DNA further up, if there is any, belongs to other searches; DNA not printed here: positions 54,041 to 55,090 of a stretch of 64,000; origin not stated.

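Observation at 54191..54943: Aspartyl-tRNA synthetase runs on in frame into a helical domain of about 250 aa with no synthetase similarity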

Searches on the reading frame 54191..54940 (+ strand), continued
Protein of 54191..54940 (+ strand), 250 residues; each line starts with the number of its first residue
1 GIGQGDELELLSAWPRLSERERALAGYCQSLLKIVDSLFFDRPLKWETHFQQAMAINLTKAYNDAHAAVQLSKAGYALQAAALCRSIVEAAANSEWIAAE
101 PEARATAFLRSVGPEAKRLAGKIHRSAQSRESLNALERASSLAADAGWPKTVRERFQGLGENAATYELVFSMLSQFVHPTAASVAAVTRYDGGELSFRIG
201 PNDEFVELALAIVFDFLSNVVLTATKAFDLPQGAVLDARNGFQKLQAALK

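Call 59: search_protein_families(library=padloc, alignment_id=A3, max_evalue=0.1)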
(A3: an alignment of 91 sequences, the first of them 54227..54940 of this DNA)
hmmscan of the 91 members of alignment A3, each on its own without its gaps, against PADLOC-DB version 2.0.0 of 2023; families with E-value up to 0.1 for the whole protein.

A. member 1, window:54227-54940:+ (238 aa): 0 families

B. families by the number of members that match (of 91 scanned): 20 families
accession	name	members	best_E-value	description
PDLC05034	PDC-S52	6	0.00024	-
PDLC03826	DitA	3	1.7e-06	-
PDLC04917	PDC-S12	2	7.4e-06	-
PDLC00833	E1-E2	2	3e-05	E1-E2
PDLC00871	E2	2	0.00015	E2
PDLC00872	E2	2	0.00018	E2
PDLC00865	E2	2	0.00024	E2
PDLC00870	E2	2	0.0017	E2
PDLC00861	E2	2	0.0037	E2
PDLC05024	PDC-S47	1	2e-05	-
PDLC00778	Cyclase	1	0.00045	oligonucleotide-cyclase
PDLC04419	PDC-M11A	1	0.0019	-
PDLC01327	Cas8b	1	0.0058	CAS-I-B; effector_LS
PDLC01634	Csm6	1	0.0085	CAS-III; associated_signaling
PDLC03839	LeoA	1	0.012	-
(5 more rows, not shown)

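Call 60: search_protein_families(library=pfam, proteins=[P0052, P0087, P0075, P0059, P0070, P0044, P0047, P0093], max_evalue=0.01)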
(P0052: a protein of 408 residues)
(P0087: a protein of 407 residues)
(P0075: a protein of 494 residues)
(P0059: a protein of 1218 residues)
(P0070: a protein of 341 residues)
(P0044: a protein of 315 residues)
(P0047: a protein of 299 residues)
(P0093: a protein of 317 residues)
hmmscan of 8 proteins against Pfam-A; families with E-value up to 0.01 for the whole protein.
P0052 (408 aa): 1 family
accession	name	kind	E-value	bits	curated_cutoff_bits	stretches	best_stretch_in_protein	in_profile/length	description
PF18928.5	DUF5677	-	8.5e-31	107.7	27.1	1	187-346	5-165/166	Family of unknown function (DUF5677)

P0087 (407 aa): 1 family
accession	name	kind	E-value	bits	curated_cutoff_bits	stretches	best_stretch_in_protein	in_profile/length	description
PF18928.5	DUF5677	-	3.5e-31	109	27.1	1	186-348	2-164/166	Family of unknown function (DUF5677)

P0075 (494 aa): 1 family
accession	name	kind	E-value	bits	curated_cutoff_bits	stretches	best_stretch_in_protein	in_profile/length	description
PF18928.5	DUF5677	-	3.3e-19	70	27.1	1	47-182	3-155/166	Family of unknown function (DUF5677)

P0059 (1218 aa): 2 families
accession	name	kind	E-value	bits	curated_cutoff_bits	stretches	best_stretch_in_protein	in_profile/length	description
PF24343.1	OB_DEPS-1_1st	-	1.5e-08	35.6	27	0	799-815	58-74/84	P-granule-associated protein DEPS-1, first OB-fold domain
PF06301.17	Lambda_Kil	-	0.0016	18.3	27.6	0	37-46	17-26/31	Bacteriophage lambda Kil protein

P0070 (341 aa): 1 family
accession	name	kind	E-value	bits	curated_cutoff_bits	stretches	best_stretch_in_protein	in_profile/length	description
PF18928.5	DUF5677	-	1.7e-20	74.2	27.1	1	128-271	3-164/166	Family of unknown function (DUF5677)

P0044 (315 aa): 2 families
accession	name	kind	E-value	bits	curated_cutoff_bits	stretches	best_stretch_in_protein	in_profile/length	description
PF18928.5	DUF5677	-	1.8e-27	96.9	27.1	1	89-250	2-162/166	Family of unknown function (DUF5677)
PF12728.13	HTH_17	-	9.6e-06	26.2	27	1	5-50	3-47/51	Helix-turn-helix domain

P0047 (299 aa): 2 families
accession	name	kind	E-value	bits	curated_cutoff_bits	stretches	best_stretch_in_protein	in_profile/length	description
PF18928.5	DUF5677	-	8.7e-29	101.2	27.1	1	78-236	7-164/166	Family of unknown function (DUF5677)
PF02810.21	SEC-C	-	3.8e-08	33.5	20.4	1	8-22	4-18/19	SEC-C motif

P0093 (317 aa): 2 families
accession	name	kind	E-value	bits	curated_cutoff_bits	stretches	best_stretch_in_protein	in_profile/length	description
PF18928.5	DUF5677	-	1.3e-35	123.4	27.1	1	91-247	4-160/166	Family of unknown function (DUF5677)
PF12728.13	HTH_17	-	5.4e-06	27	27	1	3-45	1-42/51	Helix-turn-helix domain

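Call 68: find_homologous_proteins(query=A5, max_evalue=1e-10)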
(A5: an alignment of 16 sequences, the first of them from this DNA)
Query A5 (16 sequences) (238 aa, profile of the alignment): 6 proteins with E <= 1e-10 among 8000 candidates.
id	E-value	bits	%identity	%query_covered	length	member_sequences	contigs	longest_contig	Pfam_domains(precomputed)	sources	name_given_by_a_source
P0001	1.4e-90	321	71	100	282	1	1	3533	PF18928.6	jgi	jgi:hypothetical protein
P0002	1.5e-85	304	62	99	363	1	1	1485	PF18928.6,PF00152.26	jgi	-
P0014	5.1e-82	293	35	92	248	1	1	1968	PF18928.6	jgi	jgi:hypothetical protein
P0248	3.7e-76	274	37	88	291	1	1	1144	PF18928.6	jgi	jgi:hypothetical protein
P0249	2.2e-73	265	33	92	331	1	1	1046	PF18928.6,PF00152.26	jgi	jgi:hypothetical protein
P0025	5.5e-53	198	26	97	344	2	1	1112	PF18928.6,PF00152.26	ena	-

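Call 71: find_related_loci(query=A6, collection=metagenome_contigs, flank=4000)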
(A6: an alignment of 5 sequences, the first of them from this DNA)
Query A6 (238 aa) in metagenome_contigs; peptide patterns used: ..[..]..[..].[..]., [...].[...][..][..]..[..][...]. (x = any residue, [..] = any of these).
255 stretches matched a pattern; 22 encode a relative of the query (tblastn E <= 1e-3); 22 distinct loci.
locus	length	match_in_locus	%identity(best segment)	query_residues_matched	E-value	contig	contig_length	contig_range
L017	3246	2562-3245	75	1-228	1e-118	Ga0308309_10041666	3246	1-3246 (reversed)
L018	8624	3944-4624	40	12-237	8e-48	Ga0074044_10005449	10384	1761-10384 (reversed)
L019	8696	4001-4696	39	1-231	3e-46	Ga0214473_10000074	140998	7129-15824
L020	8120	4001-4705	39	1-234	1e-45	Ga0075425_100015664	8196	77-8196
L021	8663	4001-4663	40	1-220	1e-44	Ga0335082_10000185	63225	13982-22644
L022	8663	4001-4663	40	1-220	1e-44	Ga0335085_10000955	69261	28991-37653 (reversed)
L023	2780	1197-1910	35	1-237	6e-44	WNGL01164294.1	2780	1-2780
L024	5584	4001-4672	39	12-234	7e-44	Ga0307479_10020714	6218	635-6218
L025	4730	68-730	38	1-220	2e-43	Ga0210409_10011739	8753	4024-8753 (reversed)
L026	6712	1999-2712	36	1-237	3e-43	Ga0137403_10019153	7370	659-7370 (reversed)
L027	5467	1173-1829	41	1-218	1e-42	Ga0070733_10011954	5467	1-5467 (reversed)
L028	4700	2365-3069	37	1-234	3e-42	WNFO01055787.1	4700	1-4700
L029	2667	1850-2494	37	1-218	6e-42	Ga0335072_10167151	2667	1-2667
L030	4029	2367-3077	38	1-236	2e-40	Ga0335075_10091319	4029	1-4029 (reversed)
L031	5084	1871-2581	38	1-236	3e-40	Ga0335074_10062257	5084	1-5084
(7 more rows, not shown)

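Call 76: find_encoding_contigs(protein=P0014, flank=3000, max_places=2)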
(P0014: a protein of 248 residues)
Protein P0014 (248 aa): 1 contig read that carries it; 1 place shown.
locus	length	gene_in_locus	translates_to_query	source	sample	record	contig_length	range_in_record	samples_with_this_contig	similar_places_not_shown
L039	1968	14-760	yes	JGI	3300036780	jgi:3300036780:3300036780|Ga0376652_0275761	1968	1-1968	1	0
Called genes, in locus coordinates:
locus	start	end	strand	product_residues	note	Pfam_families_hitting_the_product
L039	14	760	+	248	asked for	PF18928:DUF5677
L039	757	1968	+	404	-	?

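Call 83: find_related_loci(query=P0026, collection=viral_contigs, flank=8000)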
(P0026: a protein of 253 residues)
Query P0026 (253 aa) in viral_contigs; peptide patterns used: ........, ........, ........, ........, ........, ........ (x = any residue, [..] = any of these).
3 stretches matched a pattern, but none encodes a relative of the query by tblastn (E <= 1e-3).

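Call 84: find_related_loci(query=P0024, collection=viral_contigs, flank=8000)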
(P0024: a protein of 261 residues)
Query P0024 (261 aa) in viral_contigs; peptide patterns used: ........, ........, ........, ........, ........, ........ (x = any residue, [..] = any of these).
94 stretches matched a pattern, but none encodes a relative of the query by tblastn (E <= 1e-3).

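Call 85: search_dna_similar(query=P0093, collection=plasmids, mode=protein, max_evalue=0.00001, max_rows=12)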
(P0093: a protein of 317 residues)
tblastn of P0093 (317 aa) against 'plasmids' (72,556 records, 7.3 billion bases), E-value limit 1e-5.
No match.

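Call 86: search_dna_similar(query=P0093, collection=phages, mode=protein, max_evalue=0.00001, max_rows=12)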
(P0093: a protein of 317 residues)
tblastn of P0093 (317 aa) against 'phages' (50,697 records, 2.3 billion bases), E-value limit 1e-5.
No match.

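Call 89: search_protein_families(library=padloc, proteins=[P0024, P0026, P0030, P0031, P0032, P0033, P0034, P0036, P0038, P0042], max_evalue=0.01)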
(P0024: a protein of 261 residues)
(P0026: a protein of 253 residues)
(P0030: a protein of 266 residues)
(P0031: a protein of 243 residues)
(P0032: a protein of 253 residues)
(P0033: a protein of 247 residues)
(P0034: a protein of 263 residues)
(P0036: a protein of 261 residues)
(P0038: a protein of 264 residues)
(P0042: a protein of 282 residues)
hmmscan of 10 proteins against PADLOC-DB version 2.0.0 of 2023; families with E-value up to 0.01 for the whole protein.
P0024 (261 aa): 0 families

P0026 (253 aa): 0 families

P0030 (266 aa): 0 families

P0031 (243 aa): 0 families

P0032 (253 aa): 0 families

P0033 (247 aa): 0 families

P0034 (263 aa): 0 families

P0036 (261 aa): 0 families

P0038 (264 aa): 0 families

P0042 (282 aa): 0 families
